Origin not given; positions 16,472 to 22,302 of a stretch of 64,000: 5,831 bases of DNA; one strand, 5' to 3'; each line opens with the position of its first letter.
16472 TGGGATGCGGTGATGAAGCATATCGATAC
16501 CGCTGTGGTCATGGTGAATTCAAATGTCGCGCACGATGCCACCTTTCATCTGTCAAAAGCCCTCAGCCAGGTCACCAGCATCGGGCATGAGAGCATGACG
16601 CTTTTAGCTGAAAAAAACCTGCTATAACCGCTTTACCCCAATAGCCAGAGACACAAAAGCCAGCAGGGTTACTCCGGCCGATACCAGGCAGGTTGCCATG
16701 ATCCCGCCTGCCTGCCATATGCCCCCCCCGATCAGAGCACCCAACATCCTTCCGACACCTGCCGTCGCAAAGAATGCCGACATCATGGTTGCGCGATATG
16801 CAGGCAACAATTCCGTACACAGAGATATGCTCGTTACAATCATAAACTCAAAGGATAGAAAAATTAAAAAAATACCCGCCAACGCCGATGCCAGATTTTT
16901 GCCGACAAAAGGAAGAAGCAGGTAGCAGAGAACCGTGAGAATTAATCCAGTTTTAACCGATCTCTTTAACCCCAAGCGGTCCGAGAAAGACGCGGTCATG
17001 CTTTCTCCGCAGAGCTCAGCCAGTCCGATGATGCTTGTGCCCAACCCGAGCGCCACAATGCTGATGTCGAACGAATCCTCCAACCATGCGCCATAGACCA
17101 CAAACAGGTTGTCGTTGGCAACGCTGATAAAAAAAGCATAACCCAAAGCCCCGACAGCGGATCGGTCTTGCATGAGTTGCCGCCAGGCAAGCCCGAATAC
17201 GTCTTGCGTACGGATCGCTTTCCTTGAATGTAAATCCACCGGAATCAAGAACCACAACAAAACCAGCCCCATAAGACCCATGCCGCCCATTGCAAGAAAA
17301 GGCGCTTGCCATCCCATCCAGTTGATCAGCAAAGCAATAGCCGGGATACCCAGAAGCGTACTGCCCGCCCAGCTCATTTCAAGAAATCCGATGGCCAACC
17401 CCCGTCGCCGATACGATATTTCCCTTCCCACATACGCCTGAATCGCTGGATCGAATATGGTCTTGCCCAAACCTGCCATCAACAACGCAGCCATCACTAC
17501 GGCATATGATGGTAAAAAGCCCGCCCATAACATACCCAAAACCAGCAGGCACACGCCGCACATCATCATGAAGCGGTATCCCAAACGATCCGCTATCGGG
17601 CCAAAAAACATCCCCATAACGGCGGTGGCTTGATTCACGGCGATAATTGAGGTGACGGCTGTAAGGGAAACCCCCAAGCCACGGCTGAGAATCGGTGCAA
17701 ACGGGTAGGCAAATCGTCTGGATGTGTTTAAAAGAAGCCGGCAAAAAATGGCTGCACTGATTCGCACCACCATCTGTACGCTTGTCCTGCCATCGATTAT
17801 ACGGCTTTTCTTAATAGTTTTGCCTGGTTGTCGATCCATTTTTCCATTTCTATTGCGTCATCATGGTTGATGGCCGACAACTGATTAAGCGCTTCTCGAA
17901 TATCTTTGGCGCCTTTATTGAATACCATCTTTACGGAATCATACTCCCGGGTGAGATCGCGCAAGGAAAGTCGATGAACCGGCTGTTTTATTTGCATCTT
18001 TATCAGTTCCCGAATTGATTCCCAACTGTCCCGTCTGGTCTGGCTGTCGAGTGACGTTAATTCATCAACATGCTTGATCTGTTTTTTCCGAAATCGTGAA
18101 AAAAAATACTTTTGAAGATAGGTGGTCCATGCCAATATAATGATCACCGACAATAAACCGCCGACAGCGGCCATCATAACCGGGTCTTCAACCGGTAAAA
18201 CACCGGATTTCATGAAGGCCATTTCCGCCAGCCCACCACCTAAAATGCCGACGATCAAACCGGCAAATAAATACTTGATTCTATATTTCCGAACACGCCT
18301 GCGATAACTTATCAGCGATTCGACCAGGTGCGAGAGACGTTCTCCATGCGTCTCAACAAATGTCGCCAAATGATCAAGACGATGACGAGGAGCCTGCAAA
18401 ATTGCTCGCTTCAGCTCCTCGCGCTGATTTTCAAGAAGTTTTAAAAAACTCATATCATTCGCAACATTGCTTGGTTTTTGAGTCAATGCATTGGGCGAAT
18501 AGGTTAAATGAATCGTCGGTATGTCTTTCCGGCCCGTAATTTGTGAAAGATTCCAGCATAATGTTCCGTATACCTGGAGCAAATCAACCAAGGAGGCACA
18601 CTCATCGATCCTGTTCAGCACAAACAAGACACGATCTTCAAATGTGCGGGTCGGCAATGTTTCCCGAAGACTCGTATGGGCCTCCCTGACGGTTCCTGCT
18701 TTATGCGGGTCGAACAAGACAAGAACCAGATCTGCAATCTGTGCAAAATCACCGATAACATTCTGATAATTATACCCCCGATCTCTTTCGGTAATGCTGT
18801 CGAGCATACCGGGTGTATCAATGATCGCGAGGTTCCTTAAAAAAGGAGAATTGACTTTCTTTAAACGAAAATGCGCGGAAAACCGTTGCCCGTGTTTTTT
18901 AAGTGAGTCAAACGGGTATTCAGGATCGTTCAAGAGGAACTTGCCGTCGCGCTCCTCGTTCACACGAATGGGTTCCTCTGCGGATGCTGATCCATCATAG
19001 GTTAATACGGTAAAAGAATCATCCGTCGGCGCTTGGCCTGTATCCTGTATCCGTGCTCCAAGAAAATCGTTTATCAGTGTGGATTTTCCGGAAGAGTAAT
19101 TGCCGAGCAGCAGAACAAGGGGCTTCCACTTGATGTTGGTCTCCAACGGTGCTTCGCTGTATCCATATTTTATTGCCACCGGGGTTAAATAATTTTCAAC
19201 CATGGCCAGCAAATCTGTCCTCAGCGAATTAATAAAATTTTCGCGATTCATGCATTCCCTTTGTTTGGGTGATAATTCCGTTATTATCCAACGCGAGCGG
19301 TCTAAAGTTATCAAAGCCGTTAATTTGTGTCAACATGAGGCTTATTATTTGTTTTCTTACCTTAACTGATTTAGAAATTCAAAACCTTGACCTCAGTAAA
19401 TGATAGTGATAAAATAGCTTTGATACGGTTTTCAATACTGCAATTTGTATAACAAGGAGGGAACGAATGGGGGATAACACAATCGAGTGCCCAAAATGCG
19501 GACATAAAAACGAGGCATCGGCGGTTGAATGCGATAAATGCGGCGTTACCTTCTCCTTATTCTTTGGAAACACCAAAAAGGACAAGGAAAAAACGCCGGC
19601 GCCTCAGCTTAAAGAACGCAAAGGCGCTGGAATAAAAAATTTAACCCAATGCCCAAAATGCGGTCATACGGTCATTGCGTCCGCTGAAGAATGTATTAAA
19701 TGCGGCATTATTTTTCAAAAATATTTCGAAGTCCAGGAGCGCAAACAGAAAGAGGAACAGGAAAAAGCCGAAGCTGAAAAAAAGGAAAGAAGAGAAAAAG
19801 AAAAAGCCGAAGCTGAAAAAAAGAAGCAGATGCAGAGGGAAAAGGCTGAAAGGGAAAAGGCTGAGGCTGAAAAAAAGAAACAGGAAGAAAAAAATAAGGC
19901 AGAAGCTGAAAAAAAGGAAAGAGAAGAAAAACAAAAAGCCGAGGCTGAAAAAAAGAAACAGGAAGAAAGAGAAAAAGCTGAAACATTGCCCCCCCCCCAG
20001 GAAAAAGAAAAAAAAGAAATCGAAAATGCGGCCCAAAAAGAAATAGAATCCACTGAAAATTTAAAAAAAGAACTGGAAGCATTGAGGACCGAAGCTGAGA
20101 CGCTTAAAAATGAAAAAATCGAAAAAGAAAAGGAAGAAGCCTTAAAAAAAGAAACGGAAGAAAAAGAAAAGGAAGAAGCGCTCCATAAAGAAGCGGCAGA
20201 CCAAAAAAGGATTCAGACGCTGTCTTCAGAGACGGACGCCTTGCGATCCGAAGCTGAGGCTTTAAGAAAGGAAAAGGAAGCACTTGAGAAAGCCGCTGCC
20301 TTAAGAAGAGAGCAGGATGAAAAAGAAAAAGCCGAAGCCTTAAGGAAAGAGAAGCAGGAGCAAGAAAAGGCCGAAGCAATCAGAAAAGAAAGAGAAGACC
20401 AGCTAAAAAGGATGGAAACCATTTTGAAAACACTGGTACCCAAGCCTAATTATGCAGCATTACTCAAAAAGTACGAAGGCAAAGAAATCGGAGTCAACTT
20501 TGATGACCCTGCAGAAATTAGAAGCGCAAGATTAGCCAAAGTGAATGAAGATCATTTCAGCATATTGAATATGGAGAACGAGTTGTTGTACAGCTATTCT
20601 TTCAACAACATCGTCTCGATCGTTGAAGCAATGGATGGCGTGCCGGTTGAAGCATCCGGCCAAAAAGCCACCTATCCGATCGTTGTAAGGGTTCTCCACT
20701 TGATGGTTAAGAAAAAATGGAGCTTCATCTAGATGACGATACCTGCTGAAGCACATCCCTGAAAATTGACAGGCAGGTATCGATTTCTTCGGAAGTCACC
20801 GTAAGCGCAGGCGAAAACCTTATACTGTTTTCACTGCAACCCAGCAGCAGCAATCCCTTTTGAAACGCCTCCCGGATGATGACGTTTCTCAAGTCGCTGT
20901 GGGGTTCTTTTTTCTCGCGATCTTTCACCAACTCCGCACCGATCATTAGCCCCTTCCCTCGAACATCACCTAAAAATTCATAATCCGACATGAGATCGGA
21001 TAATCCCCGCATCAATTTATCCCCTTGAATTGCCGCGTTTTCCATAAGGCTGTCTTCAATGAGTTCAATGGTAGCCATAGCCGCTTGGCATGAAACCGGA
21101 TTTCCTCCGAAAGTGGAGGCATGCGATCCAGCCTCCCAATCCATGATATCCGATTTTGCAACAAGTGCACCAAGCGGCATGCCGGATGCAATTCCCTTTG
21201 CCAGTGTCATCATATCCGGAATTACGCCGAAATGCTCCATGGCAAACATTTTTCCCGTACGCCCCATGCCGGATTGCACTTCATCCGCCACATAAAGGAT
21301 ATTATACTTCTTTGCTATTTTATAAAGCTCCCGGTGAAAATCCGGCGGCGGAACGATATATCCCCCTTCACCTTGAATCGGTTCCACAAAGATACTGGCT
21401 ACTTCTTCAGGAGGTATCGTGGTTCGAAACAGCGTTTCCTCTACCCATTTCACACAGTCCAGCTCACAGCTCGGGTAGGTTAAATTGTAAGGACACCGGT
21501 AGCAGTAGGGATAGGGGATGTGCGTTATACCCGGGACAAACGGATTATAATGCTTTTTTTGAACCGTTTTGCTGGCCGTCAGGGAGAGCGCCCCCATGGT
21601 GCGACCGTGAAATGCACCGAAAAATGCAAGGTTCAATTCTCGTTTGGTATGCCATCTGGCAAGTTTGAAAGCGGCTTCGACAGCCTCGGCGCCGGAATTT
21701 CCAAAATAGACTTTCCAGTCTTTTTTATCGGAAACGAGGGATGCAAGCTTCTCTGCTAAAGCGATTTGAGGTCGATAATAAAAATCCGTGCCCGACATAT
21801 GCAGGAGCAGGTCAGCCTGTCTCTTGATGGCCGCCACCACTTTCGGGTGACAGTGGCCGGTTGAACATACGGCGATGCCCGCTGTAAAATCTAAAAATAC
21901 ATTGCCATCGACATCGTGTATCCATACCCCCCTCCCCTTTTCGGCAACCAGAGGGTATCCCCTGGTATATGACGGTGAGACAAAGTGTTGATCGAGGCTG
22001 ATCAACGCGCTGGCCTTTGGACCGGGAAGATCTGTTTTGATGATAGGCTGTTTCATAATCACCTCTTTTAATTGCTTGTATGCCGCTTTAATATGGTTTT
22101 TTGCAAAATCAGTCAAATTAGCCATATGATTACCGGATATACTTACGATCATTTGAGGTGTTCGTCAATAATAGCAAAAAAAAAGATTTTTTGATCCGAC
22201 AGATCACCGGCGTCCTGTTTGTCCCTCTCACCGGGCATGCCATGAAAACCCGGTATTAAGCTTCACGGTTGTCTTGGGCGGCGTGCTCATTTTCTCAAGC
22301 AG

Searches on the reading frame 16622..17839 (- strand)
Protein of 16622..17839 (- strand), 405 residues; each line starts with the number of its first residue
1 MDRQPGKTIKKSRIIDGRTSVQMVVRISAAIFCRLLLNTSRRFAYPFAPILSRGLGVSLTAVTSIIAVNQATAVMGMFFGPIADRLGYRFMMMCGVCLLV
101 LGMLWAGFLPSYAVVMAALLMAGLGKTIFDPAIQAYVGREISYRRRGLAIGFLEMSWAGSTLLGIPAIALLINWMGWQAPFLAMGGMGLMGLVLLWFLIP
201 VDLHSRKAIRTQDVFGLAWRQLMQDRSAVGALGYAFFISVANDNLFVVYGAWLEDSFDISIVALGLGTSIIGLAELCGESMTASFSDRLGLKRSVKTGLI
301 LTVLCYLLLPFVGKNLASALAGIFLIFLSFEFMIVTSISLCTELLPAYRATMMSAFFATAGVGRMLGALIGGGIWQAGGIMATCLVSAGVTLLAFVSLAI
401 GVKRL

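Call 37: search_protein_families(library=pfam, proteins=[window:16622-17839:-], max_evalue=0.00001)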
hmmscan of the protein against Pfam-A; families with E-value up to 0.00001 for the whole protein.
window:16622-17839:- (405 aa): 2 families
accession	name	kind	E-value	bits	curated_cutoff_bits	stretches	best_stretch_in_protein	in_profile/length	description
PF07690.21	MFS_1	-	5.4e-40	137.8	33.4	2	31-237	2-217/347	Major Facilitator Superfamily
PF12832.13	MFS_1_like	-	3.8e-06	26.6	25.2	0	45-381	19-368/373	MFS_1 like family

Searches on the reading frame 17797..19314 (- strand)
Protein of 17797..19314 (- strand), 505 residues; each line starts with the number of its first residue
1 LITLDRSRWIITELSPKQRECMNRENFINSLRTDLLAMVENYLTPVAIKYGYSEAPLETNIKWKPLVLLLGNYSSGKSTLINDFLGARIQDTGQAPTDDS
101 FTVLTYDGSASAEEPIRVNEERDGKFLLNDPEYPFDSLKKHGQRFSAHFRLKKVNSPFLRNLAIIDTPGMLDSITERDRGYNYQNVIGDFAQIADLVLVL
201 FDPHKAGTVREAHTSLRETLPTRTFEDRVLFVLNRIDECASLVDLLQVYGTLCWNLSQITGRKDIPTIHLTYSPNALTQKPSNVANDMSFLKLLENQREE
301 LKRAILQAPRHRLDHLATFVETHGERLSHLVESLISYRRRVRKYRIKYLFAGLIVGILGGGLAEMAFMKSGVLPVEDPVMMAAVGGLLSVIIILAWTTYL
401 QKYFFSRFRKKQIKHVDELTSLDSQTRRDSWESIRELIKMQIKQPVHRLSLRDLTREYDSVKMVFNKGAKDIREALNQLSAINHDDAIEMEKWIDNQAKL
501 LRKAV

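Call 37: search_protein_families(library=pfam, proteins=[window:17797-19314:-], max_evalue=0.00001)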
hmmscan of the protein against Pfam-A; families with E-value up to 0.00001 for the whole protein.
window:17797-19314:- (505 aa): 2 families
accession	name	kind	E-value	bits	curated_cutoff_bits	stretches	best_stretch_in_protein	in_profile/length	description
PF00350.29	Dynamin_N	-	7.7e-16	59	27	1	67-235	1-167/168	Dynamin family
PF01926.29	MMR_HSR1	-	3e-07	31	21.9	1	67-234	2-112/113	50S ribosome-binding GTPase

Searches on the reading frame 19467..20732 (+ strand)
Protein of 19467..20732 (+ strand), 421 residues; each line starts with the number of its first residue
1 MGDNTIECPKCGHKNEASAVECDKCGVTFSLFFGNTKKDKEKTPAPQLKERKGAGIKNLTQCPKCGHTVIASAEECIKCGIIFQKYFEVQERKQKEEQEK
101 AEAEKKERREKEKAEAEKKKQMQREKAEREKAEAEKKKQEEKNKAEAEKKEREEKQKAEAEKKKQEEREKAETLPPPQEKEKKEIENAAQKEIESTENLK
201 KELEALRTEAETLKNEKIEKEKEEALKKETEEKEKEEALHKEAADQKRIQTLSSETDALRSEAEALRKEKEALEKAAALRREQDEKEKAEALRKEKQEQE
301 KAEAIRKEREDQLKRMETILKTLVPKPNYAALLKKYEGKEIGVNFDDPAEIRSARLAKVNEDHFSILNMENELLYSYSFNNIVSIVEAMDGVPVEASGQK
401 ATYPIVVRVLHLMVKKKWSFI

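Call 37: search_protein_families(library=pfam, proteins=[window:19467-20732:+], max_evalue=0.00001)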
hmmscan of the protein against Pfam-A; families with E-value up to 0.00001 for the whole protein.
window:19467-20732:+ (421 aa): 3 families
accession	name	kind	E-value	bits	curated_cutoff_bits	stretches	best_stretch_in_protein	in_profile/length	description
PF13240.11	Zn_Ribbon_1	-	8.4e-08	32.2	25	0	8-26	2-20/23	zinc-ribbon domain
PF12773.13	DZR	-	7.7e-07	29.6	27.3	1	8-80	1-45/45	Double zinc ribbon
PF13248.11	Zn_ribbon_3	-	5.5e-06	26.1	27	0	5-27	2-24/26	zinc-ribbon domain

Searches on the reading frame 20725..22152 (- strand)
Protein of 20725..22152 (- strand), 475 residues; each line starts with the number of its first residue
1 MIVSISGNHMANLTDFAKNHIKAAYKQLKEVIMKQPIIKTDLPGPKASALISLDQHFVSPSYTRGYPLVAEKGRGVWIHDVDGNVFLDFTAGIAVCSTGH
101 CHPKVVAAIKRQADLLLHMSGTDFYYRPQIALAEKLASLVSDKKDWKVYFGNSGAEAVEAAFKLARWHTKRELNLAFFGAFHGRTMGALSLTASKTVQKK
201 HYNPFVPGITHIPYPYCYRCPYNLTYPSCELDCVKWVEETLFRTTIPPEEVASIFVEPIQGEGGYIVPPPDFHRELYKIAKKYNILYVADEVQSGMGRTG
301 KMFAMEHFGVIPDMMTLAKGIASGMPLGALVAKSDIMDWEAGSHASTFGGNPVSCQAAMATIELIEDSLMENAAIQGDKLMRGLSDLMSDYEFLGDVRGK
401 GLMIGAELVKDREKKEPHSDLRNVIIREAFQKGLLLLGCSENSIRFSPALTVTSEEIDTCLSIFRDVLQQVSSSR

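Call 37: search_protein_families(library=pfam, proteins=[window:20725-22152:-], max_evalue=0.00001)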
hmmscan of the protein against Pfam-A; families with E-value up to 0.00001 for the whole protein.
window:20725-22152:- (475 aa): 1 family
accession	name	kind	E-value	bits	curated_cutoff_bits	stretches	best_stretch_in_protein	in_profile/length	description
PF00202.27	Aminotran_3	-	3.1e-120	402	30.5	1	67-468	10-403/403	Aminotransferase class-III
